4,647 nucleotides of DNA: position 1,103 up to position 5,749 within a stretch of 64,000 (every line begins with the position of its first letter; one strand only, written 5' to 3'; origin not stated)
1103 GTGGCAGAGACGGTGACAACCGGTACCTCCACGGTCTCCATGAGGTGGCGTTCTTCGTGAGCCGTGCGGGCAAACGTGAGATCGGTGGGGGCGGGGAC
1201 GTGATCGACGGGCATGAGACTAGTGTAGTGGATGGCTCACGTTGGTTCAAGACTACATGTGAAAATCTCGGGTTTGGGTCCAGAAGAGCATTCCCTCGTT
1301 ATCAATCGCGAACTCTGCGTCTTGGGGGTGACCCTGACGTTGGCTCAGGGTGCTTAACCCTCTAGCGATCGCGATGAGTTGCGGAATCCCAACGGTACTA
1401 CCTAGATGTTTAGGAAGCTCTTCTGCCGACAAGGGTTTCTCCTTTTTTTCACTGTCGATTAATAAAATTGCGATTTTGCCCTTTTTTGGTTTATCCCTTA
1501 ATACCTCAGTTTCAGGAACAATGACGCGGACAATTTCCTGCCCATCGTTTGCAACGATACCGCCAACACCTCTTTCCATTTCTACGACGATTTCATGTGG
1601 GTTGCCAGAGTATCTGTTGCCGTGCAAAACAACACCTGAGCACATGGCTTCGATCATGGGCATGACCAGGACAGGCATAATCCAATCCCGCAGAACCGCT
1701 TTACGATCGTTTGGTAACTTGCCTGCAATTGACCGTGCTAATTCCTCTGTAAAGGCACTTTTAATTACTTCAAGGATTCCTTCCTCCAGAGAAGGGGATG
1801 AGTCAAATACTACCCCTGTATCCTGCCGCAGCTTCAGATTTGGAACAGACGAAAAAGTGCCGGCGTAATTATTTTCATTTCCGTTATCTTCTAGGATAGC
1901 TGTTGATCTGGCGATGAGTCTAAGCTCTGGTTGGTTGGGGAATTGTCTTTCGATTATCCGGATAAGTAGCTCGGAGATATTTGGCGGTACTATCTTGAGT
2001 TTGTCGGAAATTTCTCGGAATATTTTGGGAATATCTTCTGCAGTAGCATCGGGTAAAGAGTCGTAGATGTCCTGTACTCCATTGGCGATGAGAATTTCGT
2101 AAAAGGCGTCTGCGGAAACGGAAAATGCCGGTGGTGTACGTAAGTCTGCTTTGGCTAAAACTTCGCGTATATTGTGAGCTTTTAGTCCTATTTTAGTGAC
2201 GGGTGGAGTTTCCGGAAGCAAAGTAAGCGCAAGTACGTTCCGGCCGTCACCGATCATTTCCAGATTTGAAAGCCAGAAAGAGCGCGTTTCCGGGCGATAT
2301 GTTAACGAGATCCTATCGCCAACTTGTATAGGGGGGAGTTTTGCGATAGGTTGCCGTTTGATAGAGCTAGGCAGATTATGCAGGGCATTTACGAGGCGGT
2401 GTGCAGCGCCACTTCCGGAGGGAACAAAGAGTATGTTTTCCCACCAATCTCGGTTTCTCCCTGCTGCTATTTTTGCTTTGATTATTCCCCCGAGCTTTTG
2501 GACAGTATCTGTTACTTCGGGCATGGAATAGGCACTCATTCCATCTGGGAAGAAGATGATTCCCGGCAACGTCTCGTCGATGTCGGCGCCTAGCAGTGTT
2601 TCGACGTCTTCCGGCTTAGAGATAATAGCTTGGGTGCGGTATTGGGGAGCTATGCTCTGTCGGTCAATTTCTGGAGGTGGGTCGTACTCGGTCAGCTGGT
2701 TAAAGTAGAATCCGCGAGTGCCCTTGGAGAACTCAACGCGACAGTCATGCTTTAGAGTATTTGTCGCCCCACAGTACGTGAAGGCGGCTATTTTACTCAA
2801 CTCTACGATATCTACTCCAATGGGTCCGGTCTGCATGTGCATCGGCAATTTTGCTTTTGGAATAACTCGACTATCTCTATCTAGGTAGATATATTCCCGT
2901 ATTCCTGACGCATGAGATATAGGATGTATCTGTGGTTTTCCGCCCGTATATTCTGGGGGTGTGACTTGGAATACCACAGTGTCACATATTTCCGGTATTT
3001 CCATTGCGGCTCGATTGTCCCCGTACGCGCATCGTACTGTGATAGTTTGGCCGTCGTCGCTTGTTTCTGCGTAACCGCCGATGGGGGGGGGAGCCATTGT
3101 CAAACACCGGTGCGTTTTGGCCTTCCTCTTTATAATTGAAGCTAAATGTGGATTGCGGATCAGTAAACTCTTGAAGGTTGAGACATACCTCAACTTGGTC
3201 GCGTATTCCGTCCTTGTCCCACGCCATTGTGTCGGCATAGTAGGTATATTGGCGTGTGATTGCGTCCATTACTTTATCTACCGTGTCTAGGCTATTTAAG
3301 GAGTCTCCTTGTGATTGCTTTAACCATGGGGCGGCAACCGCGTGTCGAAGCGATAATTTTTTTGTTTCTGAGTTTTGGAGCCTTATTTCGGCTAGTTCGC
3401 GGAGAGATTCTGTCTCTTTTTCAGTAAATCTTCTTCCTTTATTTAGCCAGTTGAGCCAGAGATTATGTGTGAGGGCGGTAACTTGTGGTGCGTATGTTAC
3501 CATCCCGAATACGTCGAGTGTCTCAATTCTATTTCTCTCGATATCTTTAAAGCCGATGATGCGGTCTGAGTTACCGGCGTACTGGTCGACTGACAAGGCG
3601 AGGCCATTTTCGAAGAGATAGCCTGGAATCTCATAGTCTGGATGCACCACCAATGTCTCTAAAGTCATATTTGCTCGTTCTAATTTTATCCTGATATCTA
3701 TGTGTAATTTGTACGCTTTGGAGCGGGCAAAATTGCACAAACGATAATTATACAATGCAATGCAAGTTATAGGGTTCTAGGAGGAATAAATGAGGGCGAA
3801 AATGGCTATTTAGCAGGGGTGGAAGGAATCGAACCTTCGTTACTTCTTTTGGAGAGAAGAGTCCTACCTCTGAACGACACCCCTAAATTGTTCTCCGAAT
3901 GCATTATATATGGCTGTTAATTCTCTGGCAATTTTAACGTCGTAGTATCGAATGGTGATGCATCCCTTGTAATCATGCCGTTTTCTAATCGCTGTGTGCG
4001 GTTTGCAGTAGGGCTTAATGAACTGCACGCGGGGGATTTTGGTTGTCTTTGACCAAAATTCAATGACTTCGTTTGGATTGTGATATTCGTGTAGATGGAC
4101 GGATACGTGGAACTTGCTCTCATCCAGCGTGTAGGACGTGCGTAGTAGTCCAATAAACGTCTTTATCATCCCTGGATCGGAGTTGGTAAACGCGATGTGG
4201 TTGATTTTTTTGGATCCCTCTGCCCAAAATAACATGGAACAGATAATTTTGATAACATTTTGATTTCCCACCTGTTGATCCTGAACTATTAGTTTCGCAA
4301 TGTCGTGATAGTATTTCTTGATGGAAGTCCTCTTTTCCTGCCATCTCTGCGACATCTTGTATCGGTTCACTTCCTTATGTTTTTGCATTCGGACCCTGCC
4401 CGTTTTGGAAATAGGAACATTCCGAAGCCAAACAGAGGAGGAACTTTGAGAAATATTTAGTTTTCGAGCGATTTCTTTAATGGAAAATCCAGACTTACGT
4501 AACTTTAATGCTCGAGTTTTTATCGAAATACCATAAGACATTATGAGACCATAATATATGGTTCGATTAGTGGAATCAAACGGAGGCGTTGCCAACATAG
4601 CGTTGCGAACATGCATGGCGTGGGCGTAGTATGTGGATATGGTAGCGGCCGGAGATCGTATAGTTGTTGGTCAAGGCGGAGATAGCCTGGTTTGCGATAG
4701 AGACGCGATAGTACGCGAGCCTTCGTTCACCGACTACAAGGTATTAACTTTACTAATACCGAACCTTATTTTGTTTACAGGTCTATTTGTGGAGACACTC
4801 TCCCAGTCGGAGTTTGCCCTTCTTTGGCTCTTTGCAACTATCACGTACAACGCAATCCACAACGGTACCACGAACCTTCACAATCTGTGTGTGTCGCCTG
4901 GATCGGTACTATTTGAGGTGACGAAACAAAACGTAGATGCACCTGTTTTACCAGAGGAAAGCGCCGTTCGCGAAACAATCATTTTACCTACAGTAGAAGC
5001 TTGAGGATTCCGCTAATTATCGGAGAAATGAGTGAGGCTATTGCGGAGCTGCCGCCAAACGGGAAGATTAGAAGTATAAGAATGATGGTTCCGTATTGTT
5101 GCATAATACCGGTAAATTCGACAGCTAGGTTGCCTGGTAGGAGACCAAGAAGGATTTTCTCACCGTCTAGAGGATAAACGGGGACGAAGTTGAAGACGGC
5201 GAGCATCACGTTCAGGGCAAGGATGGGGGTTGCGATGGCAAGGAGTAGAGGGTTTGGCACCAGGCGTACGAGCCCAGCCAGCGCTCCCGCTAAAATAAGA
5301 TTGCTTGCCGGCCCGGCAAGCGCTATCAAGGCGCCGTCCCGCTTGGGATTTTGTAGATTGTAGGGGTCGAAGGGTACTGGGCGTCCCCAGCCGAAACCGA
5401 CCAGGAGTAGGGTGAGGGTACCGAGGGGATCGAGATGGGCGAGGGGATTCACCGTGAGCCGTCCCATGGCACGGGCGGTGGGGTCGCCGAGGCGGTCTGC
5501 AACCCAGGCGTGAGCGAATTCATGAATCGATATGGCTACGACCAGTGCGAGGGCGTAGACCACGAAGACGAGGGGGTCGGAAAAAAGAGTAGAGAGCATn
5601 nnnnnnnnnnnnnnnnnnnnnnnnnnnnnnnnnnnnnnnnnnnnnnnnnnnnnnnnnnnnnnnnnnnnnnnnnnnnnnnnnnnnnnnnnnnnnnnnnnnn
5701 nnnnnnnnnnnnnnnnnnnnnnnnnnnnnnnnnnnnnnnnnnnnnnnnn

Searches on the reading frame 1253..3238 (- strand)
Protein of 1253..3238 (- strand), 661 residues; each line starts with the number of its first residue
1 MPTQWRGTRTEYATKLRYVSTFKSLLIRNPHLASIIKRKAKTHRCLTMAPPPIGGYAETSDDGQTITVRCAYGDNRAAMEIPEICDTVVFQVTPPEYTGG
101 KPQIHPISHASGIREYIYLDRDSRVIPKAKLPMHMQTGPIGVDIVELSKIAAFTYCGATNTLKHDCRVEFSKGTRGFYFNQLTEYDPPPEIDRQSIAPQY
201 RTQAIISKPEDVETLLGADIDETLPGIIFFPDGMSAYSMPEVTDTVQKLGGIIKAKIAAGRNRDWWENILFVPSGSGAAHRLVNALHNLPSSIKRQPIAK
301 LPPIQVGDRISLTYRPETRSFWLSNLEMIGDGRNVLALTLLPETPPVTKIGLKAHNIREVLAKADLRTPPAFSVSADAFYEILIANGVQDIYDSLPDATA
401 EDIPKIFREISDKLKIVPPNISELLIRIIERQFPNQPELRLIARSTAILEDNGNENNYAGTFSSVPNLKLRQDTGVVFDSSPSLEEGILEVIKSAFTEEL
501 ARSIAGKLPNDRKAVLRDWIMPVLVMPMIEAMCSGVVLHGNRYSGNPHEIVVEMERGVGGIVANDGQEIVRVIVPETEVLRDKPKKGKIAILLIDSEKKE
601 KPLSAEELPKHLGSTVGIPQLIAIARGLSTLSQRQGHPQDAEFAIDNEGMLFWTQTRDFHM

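Call 33: find_encoding_contigs(protein=window:1253-3238:-, flank=10000, max_places=3)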
Protein window:1253-3238:- (661 aa): no gene with exactly this product is on record in the collection.

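Call 51: search_protein_families(library=pfam, proteins=[window:1253-3238:-])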
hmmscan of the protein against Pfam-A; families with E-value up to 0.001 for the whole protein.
window:1253-3238:- (661 aa): 1 family
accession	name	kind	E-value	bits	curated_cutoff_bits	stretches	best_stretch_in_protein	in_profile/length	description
PF01326.24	PPDK_N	-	2e-23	83.6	27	1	349-658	3-308/328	Pyruvate phosphate dikinase, AMP/ATP-binding domain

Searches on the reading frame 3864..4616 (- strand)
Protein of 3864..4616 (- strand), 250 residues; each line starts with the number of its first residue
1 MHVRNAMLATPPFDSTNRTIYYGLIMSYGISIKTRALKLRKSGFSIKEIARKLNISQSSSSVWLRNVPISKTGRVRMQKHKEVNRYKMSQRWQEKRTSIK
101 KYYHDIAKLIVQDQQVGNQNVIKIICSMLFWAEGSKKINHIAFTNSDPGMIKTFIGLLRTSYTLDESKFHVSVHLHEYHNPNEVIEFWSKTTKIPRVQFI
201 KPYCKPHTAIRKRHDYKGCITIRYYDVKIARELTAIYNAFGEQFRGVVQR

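Call 51: search_protein_families(library=pfam, proteins=[window:3864-4616:-])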
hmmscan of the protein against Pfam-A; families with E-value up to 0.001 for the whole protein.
window:3864-4616:- (250 aa): 2 families
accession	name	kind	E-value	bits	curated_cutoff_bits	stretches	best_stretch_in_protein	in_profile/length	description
PF13384.12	HTH_23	-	7.1e-05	22.9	24.6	1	32-66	6-40/50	Homeodomain-like domain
PF13518.12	HTH_28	-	0.00014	22.3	25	1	33-65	2-34/52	Helix-turn-helix domain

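Call 57: search_protein_families(library=ncbifam, proteins=[window:3864-4616:-], max_evalue=0.01)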
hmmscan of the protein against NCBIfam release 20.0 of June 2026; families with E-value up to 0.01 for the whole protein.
window:3864-4616:- (250 aa): 3 families
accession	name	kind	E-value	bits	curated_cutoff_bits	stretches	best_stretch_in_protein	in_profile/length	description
NF033516.0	transpos_IS3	equivalog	0.00088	18.6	160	1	33-104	3-66/369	IS3 family transposase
NF033546.1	transpos_IS21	equivalog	0.006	16.1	160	1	39-95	4-63/294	IS21 family transposase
NF002620.0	PRK02277.1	subfamily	0.007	16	115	1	34-65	9-39/201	orotate phosphoribosyltransferase-like protein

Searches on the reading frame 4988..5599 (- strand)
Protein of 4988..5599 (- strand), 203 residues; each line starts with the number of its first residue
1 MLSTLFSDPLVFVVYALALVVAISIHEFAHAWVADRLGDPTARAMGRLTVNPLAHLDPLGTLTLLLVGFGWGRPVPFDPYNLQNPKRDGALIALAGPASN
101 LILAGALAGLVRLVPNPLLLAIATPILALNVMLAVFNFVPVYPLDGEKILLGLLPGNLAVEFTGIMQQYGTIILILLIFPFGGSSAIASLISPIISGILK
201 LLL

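Call 17: search_protein_families(library=pfam, proteins=[window:4988-5599:-])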
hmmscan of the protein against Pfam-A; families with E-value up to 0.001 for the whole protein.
window:4988-5599:- (203 aa): 1 family
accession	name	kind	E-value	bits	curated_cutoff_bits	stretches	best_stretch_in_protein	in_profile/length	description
PF02163.28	Peptidase_M50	-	3.3e-12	46.7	27.2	2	15-111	2-100/221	Peptidase family M50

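Call 70: find_encoding_contigs(protein=window:4988-5599:-, flank=6000, max_places=10)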
Protein window:4988-5599:- (203 aa): no gene with exactly this product is on record in the collection.
